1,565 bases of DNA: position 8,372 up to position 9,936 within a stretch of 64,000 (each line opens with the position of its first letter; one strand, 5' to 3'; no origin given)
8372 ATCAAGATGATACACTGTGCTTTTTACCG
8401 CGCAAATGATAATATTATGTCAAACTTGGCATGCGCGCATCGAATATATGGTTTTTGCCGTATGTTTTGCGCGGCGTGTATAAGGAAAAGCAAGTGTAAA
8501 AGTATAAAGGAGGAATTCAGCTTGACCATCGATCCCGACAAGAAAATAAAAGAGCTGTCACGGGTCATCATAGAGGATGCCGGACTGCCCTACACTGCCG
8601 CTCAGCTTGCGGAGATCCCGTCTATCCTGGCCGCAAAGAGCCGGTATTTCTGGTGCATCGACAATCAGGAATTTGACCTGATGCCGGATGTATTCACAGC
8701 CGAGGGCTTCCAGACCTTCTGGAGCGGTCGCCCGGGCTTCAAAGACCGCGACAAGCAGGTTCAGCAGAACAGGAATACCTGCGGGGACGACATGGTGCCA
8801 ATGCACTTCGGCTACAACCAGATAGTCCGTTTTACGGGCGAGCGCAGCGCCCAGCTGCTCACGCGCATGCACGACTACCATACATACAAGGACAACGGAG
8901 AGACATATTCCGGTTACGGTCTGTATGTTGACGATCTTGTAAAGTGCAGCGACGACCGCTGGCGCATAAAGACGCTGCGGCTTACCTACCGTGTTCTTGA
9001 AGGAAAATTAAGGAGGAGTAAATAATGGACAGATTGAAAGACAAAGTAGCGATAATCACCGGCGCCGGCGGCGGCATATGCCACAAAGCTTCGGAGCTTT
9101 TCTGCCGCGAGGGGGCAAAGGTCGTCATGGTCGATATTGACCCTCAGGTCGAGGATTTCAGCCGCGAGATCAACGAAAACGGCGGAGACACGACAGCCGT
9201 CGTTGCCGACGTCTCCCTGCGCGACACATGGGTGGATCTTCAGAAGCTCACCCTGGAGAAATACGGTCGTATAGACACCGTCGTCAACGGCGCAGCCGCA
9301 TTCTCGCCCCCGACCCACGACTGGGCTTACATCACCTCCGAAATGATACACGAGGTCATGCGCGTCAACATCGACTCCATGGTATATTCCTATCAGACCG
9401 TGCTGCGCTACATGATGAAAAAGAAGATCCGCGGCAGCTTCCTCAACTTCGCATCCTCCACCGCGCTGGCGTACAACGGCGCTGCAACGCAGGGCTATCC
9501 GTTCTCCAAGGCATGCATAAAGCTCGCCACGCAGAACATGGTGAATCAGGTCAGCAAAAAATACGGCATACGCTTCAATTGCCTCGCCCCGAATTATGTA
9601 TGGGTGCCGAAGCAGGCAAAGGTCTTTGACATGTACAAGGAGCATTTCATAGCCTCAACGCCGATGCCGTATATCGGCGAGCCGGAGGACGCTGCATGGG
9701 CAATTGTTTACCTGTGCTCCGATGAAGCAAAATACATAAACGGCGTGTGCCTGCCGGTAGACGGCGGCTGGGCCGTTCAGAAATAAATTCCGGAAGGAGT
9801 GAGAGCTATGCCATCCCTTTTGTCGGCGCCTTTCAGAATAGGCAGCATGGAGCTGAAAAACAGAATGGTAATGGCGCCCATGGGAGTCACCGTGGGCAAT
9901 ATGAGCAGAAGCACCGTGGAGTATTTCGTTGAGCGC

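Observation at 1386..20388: Non-canonical bai-like (bile-acid/steroid CoA-thioester) gene cluster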

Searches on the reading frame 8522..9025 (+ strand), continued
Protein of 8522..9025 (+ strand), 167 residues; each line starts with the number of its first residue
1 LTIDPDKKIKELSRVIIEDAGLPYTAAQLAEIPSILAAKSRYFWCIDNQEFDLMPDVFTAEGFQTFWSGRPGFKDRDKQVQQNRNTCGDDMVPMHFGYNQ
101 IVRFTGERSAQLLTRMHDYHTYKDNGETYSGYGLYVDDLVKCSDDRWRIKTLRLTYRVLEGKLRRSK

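Call 92: search_protein_families(library=ncbifam, proteins=[L051:6711-7979:+, L050:12549-14045:+, L051:10554-11327:+, L032:3918-4715:+, L032:2327-3079:+, L032:3083-3844:+], max_evalue=1e-10)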
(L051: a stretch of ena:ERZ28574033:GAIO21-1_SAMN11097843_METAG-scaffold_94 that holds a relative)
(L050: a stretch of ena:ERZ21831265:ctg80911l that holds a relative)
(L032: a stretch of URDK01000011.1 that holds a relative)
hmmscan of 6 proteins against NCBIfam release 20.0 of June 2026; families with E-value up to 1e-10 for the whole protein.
L051:6711-7979:+ (422 aa): 7 families
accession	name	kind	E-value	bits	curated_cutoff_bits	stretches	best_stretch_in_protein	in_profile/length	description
NF038246.1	bile_salt_MFS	equivalog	2.4e-37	128.8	400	1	11-408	2-401/408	conjugated bile salt MFS transporter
NF049980.1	SfMCT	equivalog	5.8e-34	117.4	320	1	13-397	2-377/378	L-lactate MFS transporter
TIGR00881.1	2A0104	subfamily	1e-20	74.1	407.75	1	75-367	55-351/379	phosphoglycerate transporter protein PgtP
TIGR00890.1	2A0111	subfamily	5.5e-19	68.3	374.85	1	19-400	8-373/377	oxalate/formate antiport family MFS transporter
TIGR00893.1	2A0114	subfamily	1.5e-11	43.9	395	1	76-404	55-395/399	D-galactonate transporter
NF008433.0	PRK11273.1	equivalog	2.7e-11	43.3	748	1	66-331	78-351/452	glycerol-3-phosphate transporter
TIGR00712.1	glpT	equivalog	2.9e-11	43.1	632.55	1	38-331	51-350/440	glycerol-3-phosphate transporter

L050:12549-14045:+ (498 aa): 1 family
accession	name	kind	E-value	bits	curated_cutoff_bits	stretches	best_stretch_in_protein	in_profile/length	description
TIGR03466.1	HpnA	hypoth_equivalog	1.4e-13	50.4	367.65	1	4-162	2-151/327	hopanoid-associated sugar epimerase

L051:10554-11327:+ (257 aa): 165 families (the best 25 are shown)
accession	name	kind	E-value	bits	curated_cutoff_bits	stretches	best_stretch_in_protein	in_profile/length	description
NF005559.1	PRK07231.1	subfamily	1.7e-50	171.8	215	1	4-254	2-248/249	glucose 1-dehydrogenase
NF052558.1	MBtsdlDhBudC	equivalog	1.9e-39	135.7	270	1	6-253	3-241/250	meso-2,3-butanediol dehydrogenase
NF004791.0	PRK06138.1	equivalog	2.5e-39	135.1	312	1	3-254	2-250/252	SDR family oxidoreductase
NF006493.1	PRK08936.1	subfamily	3.1e-39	134.8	420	1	4-253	5-250/261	glucose-1-dehydrogenase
NF052562.1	RADHDNL4305835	equivalog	2.1e-38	132.2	400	1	2-254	3-250/252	NADP-dependent (R)-specific alcohol dehydrogenase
NF005681.0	PRK07478.1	subfamily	1.2e-37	129.7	267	1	1-253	1-249/254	SDR family oxidoreductase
NF005853.0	PRK07774.1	equivalog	1.9e-37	129.1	303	1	2-254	2-247/250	SDR family oxidoreductase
NF005473.0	PRK07069.1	equivalog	7e-36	124.1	339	1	2-253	6-259/262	SDR family oxidoreductase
NF005472.0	PRK07067.1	equivalog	3.3e-35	121.9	338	1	2-252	2-253/257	L-iditol 2-dehydrogenase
NF004818.0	PRK06172.1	equivalog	6.4e-35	120.7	336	1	3-254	4-251/253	SDR family oxidoreductase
TIGR01830.1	3oxo_ACP_reduc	equivalog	5.9e-34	117.8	297.75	1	9-252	1-237/239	3-oxoacyl-[acyl-carrier-protein] reductase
NF006132.0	PRK08277.1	subfamily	1.7e-33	116.2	281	1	3-254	7-275/280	D-mannonate oxidoreductase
NF005469.0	PRK07063.1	equivalog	1.7e-33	116.2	306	1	1-252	2-253/260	SDR family oxidoreductase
NF004198.0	PRK05653.1-3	equivalog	3.2e-33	115.2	296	1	3-252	4-245/248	3-oxoacyl-ACP reductase FabG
NF053701.1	CsHdxCHCADhChcB2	equivalog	1e-32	113.6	350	1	6-254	3-243/245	cis-4-hydroxycyclohexanecarboxylate dehydrogenase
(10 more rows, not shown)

L032:3918-4715:+ (265 aa): 199 families (the best 25 are shown)
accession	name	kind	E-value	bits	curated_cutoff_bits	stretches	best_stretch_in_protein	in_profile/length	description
NF049979.1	AlphHSDSHdhA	equivalog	2.2e-99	332.1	350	1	4-259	1-257/258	7alpha-hydroxysteroid dehydrogenase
NF005559.1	PRK07231.1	subfamily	3.7e-55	187.1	215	1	4-248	2-247/249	glucose 1-dehydrogenase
NF050023.1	7alphHDSH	equivalog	6.4e-55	186.4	450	1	1-257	1-258/259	7alpha-hydroxysteroid dehydrogenase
NF009466.0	PRK12826.1-2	subfamily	1.6e-51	175.1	222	1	5-248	2-244/248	3-oxoacyl-ACP reductase FabG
NF004198.0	PRK05653.1-3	equivalog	4.6e-51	173.7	296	1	2-248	3-246/248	3-oxoacyl-ACP reductase FabG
TIGR01830.1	3oxo_ACP_reduc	equivalog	9.8e-51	172.8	297.75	1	9-248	1-238/239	3-oxoacyl-[acyl-carrier-protein] reductase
NF004197.0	PRK05653.1-1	equivalog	1.3e-49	169.1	332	1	2-248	3-246/249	3-oxoacyl-ACP reductase FabG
NF006070.0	PRK08213.1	subfamily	1.3e-48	165.8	279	1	3-249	9-257/259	gluconate 5-dehydrogenase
NF004778.0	PRK06124.1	equivalog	8.8e-48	162.9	303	1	3-249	8-253/256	SDR family oxidoreductase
NF052558.1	MBtsdlDhBudC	equivalog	4.7e-47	160.7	270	1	5-248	2-241/250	meso-2,3-butanediol dehydrogenase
NF005446.0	PRK07035.1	equivalog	5.2e-47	160.2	373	1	3-248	8-253/255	SDR family oxidoreductase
NF009464.0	PRK12824.1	subfamily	2.1e-46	158.6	269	1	6-248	2-242/245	3-oxoacyl-ACP reductase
NF009093.0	PRK12429.1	subfamily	2.1e-46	158.3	258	1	3-248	2-256/259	3-hydroxybutyrate dehydrogenase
NF004773.0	PRK06113.1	equivalog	3.9e-46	157.6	367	1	3-247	8-249/255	7-alpha-hydroxysteroid dehydrogenase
NF004199.0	PRK05653.1-4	equivalog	1.3e-45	155.9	301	1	3-248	2-245/247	3-oxoacyl-ACP reductase FabG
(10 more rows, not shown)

L032:2327-3079:+ (250 aa): 214 families (the best 25 are shown)
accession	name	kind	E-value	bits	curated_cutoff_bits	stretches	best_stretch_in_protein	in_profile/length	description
NF005559.1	PRK07231.1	subfamily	1.1e-62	211.8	215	1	4-248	2-247/249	glucose 1-dehydrogenase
NF004198.0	PRK05653.1-3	equivalog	6.4e-62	209.2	296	1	2-247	3-245/248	3-oxoacyl-ACP reductase FabG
TIGR01830.1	3oxo_ACP_reduc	equivalog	3.4e-60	203.7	297.75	1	9-246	1-236/239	3-oxoacyl-[acyl-carrier-protein] reductase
NF009466.0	PRK12826.1-2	subfamily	1.1e-56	192.1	222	1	6-247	3-243/248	3-oxoacyl-ACP reductase FabG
NF004197.0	PRK05653.1-1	equivalog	5.5e-53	180.1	332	1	4-247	5-245/249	3-oxoacyl-ACP reductase FabG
NF052558.1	MBtsdlDhBudC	equivalog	2e-51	175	270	1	5-247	2-240/250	meso-2,3-butanediol dehydrogenase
NF009468.0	PRK12826.1-4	equivalog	1e-50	172.9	318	1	2-247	3-246/256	SDR family oxidoreductase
NF004791.0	PRK06138.1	equivalog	3.2e-49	167.5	312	1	4-247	3-248/252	SDR family oxidoreductase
TIGR01829.1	AcAcCoA_reduct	subfamily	7.8e-49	166.5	302.1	1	7-247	1-239/242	acetoacetyl-CoA reductase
NF004199.0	PRK05653.1-4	equivalog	3.9e-48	164.2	301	1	6-247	5-244/247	3-oxoacyl-ACP reductase FabG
NF049979.1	AlphHSDSHdhA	equivalog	5.6e-48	163.6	350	1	5-248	2-246/258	7alpha-hydroxysteroid dehydrogenase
NF009464.0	PRK12824.1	subfamily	6.6e-48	163.5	269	1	6-247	2-241/245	3-oxoacyl-ACP reductase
NF005469.0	PRK07063.1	equivalog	7e-48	163.4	306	1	4-247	5-253/260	SDR family oxidoreductase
NF009093.0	PRK12429.1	subfamily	1.4e-47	162.2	258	1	4-248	3-256/259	3-hydroxybutyrate dehydrogenase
NF006072.0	PRK08217.1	subfamily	3e-47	161.6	298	1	4-248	3-251/253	3-ketoacyl-(acyl-carrier-protein) reductase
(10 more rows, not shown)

L032:3083-3844:+ (253 aa): 216 families (the best 25 are shown)
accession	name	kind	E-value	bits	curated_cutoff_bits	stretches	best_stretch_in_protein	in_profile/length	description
NF004198.0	PRK05653.1-3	equivalog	2.2e-72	243.5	296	1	2-245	4-246/248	3-oxoacyl-ACP reductase FabG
NF005559.1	PRK07231.1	subfamily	1.1e-70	238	215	1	3-245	2-247/249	glucose 1-dehydrogenase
TIGR01830.1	3oxo_ACP_reduc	equivalog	3.1e-70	236.6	297.75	1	8-244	1-237/239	3-oxoacyl-[acyl-carrier-protein] reductase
NF009466.0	PRK12826.1-2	subfamily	1.1e-66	224.8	222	1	5-245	3-244/248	3-oxoacyl-ACP reductase FabG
NF004791.0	PRK06138.1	equivalog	1.2e-66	224.6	312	1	1-245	1-249/252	SDR family oxidoreductase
NF004197.0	PRK05653.1-1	equivalog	3e-65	220.3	332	1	2-245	4-246/249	3-oxoacyl-ACP reductase FabG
NF009468.0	PRK12826.1-4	equivalog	8.4e-63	212.4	318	1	3-244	5-246/256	SDR family oxidoreductase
NF005067.0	PRK06484.1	equivalog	1e-61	209.1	713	1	4-246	8-252/524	short chain dehydrogenase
NF052558.1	MBtsdlDhBudC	equivalog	5.2e-61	206.4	270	1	4-245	2-241/250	meso-2,3-butanediol dehydrogenase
NF005309.0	PRK06841.1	subfamily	2e-60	204.5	286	1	3-245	13-252/255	GolD/DthD family dehydrogenase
NF053701.1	CsHdxCHCADhChcB2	equivalog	1.1e-58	198.7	350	1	3-246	1-243/245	cis-4-hydroxycyclohexanecarboxylate dehydrogenase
NF004818.0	PRK06172.1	equivalog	3e-58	197.1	336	1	2-245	4-250/253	SDR family oxidoreductase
NF009464.0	PRK12824.1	subfamily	1.4e-57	195.2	269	1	5-245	2-242/245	3-oxoacyl-ACP reductase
TIGR01829.1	AcAcCoA_reduct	subfamily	2.8e-57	194.2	302.1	1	6-245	1-240/242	acetoacetyl-CoA reductase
NF004199.0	PRK05653.1-4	equivalog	1.1e-55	188.9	301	1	3-244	3-244/247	3-oxoacyl-ACP reductase FabG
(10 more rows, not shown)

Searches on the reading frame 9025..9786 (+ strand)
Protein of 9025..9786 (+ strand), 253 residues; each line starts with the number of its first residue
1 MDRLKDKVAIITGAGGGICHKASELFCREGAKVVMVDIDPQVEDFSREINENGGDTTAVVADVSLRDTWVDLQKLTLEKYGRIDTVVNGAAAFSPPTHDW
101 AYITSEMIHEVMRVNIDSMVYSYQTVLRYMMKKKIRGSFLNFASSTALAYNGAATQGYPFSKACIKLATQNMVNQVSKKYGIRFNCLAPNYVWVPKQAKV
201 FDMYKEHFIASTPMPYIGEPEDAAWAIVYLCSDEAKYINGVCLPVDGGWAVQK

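Call 4: search_protein_families(library=pfam, proteins=[window:9025-9786:+])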
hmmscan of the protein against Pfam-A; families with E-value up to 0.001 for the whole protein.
window:9025-9786:+ (253 aa): 3 families
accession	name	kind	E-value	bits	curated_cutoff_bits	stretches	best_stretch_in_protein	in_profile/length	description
PF13561.12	adh_short_C2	-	1e-39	136.9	27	1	13-249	1-235/236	Enoyl-(Acyl carrier protein) reductase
PF00106.31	adh_short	-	1.2e-30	106.9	26.6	1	7-202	1-192/195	short chain dehydrogenase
PF08659.16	KR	-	0.00011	22.6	22.6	1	10-121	4-118/180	KR domain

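Call 6: search_protein_families(library=ncbifam, proteins=[window:9025-9786:+], max_evalue=0.00001)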
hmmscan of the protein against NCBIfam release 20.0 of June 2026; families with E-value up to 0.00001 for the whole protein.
window:9025-9786:+ (253 aa): 189 families (the best 25 are shown)
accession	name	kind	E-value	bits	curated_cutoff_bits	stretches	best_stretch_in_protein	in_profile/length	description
NF005559.1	PRK07231.1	subfamily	1.9e-51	175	215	1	3-250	1-248/249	glucose 1-dehydrogenase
NF052562.1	RADHDNL4305835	equivalog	4.6e-44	150.7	400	1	2-252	3-252/252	NADP-dependent (R)-specific alcohol dehydrogenase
NF004791.0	PRK06138.1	equivalog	2e-41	141.9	312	1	3-251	2-251/252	SDR family oxidoreductase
NF005853.0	PRK07774.1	equivalog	2.3e-40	138.6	303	1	2-251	2-248/250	SDR family oxidoreductase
NF005473.0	PRK07069.1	equivalog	2.3e-38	132.3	339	1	2-249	6-259/262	SDR family oxidoreductase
NF052558.1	MBtsdlDhBudC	equivalog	1e-37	130.1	270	1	5-250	2-242/250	meso-2,3-butanediol dehydrogenase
NF050023.1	7alphHDSH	equivalog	1.3e-37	129.6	450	1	1-251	1-251/259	7alpha-hydroxysteroid dehydrogenase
NF004198.0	PRK05653.1-3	equivalog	2.5e-37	128.7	296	1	2-250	3-247/248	3-oxoacyl-ACP reductase FabG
NF006132.0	PRK08277.1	subfamily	2.6e-36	125.4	281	1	3-250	7-275/280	D-mannonate oxidoreductase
NF009468.0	PRK12826.1-4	equivalog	4.9e-36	124.7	318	1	1-248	2-246/256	SDR family oxidoreductase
NF005469.0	PRK07063.1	equivalog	4.9e-36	124.6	306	1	1-251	2-256/260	SDR family oxidoreductase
NF004818.0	PRK06172.1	equivalog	3e-35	121.8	336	1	3-250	4-251/253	SDR family oxidoreductase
TIGR01830.1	3oxo_ACP_reduc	equivalog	3.6e-35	121.8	297.75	1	9-248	1-237/239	3-oxoacyl-[acyl-carrier-protein] reductase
NF009466.0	PRK12826.1-2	subfamily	3.6e-35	121.6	222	1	6-251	3-246/248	3-oxoacyl-ACP reductase FabG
NF053701.1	CsHdxCHCADhChcB2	equivalog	7.6e-35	120.6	350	1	4-250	1-243/245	cis-4-hydroxycyclohexanecarboxylate dehydrogenase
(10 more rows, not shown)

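Call 50: search_solved_structures(query=window:9025-9786:+, max_evalue=1e-30)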
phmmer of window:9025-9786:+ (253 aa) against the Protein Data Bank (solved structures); distinct sequences matched with E-value up to 1e-30: 1.
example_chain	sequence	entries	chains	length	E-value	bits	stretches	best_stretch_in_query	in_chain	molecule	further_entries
4nbu_A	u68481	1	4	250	1.5e-32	116.3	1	1-248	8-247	3-oxoacyl-(Acyl-carrier-protein) reductase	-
